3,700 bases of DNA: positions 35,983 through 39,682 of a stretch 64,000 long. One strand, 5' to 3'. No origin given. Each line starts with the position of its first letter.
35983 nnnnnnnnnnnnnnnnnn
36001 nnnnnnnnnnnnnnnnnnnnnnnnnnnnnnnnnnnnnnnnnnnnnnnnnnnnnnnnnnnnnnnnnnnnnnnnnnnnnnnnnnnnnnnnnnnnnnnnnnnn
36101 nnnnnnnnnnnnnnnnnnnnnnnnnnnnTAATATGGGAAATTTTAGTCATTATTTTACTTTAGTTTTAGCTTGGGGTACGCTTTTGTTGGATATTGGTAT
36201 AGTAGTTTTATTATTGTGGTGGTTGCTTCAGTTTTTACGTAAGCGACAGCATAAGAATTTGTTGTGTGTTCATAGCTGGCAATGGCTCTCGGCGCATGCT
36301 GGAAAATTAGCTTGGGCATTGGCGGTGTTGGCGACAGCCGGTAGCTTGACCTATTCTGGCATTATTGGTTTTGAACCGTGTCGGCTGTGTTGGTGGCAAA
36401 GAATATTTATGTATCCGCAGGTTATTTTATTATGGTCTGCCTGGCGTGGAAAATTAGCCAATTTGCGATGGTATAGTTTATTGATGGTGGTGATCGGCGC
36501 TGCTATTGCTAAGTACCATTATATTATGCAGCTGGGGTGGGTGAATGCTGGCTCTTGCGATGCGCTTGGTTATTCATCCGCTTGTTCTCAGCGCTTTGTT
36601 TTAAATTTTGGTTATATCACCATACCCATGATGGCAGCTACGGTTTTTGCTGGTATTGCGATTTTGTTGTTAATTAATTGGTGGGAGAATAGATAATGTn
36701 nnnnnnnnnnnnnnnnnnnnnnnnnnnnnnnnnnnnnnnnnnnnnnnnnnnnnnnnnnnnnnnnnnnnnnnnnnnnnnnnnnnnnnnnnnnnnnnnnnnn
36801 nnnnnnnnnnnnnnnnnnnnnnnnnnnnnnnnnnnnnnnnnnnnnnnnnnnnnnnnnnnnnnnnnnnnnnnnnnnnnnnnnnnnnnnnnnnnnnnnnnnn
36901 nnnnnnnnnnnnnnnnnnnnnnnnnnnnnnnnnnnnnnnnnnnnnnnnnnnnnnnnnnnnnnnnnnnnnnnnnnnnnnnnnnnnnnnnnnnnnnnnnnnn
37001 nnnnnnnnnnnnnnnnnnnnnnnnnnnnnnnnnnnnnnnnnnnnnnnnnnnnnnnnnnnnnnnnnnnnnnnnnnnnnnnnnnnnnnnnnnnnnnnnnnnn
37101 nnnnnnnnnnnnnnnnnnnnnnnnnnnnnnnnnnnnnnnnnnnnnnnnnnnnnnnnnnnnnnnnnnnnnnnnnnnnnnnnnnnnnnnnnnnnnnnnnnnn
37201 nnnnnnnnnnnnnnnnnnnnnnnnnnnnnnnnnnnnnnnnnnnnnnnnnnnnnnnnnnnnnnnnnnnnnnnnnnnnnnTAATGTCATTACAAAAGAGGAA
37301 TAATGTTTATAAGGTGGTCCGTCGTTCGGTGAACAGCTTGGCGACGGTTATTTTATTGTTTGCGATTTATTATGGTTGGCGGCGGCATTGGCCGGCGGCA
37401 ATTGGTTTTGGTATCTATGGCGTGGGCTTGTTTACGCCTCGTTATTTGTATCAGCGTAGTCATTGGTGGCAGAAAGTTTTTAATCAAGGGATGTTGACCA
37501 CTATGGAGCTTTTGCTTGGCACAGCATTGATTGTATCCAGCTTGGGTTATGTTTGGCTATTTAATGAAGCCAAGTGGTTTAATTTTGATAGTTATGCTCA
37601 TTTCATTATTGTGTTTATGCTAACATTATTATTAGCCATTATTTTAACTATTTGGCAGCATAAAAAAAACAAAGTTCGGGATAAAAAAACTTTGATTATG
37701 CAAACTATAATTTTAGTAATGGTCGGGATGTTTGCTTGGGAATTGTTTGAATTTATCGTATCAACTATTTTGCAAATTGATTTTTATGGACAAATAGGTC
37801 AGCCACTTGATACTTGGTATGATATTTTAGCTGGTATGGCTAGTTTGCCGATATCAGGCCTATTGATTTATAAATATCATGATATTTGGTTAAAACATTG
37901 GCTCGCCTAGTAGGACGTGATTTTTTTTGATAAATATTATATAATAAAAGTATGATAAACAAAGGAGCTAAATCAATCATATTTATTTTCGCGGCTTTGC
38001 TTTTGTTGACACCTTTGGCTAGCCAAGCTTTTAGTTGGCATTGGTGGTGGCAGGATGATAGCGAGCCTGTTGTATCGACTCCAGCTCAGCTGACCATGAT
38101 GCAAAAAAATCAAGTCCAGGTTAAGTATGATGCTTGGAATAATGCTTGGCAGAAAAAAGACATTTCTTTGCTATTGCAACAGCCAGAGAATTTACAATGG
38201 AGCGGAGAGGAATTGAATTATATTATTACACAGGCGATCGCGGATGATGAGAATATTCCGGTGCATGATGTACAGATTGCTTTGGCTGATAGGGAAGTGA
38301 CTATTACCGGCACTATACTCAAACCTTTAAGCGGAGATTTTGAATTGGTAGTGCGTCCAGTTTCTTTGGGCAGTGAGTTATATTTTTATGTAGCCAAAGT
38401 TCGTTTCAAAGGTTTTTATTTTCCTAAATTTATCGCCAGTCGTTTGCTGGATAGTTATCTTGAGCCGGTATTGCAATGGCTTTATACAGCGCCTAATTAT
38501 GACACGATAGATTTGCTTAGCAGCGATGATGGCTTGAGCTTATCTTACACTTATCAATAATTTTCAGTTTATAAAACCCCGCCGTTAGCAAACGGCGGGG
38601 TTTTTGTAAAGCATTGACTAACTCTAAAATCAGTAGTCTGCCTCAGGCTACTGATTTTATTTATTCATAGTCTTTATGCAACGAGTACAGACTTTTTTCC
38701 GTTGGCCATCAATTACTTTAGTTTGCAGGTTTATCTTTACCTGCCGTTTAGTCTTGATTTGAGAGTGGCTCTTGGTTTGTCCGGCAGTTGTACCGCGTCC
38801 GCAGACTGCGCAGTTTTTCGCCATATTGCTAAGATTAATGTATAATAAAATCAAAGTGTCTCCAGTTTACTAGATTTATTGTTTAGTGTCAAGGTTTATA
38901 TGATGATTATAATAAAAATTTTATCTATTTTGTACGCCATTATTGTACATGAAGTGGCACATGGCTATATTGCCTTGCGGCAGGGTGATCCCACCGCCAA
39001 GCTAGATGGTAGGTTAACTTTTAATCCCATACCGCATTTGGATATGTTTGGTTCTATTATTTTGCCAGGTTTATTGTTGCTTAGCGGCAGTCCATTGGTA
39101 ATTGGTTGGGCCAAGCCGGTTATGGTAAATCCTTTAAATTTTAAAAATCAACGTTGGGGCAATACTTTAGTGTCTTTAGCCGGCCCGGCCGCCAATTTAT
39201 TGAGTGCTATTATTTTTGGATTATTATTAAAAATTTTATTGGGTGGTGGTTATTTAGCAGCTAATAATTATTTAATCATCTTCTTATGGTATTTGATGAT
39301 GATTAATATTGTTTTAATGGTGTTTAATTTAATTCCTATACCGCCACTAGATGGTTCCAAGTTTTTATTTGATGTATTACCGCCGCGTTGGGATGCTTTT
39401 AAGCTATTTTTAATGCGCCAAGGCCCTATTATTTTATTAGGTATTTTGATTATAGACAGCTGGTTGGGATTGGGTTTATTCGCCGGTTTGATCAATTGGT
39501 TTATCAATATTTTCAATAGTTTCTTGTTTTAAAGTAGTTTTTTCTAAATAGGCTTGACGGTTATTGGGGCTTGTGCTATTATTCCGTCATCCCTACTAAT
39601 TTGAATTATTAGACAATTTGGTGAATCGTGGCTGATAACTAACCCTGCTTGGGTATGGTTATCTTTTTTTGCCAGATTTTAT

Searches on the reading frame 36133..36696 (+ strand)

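Call 73: search_protein_families(library=pfam, proteins=[window:36133-36696:+], max_evalue=0.00001)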
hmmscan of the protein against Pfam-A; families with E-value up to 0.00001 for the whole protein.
window:36133-36696:+ (187 aa): 1 family
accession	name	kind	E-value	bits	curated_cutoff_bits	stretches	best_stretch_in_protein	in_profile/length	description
PF02600.21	DsbB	-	4.8e-11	43.7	22.1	1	60-181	8-147/148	Disulfide bond formation protein DsbB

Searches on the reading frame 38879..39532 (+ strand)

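Call 73: search_protein_families(library=pfam, proteins=[window:38879-39532:+], max_evalue=0.00001)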
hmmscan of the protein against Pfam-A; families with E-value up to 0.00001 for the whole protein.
window:38879-39532:+ (217 aa): 1 family
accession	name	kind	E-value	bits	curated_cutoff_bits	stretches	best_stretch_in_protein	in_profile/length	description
PF02163.28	Peptidase_M50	-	1.5e-12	47.8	27.2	1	128-168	155-195/221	Peptidase family M50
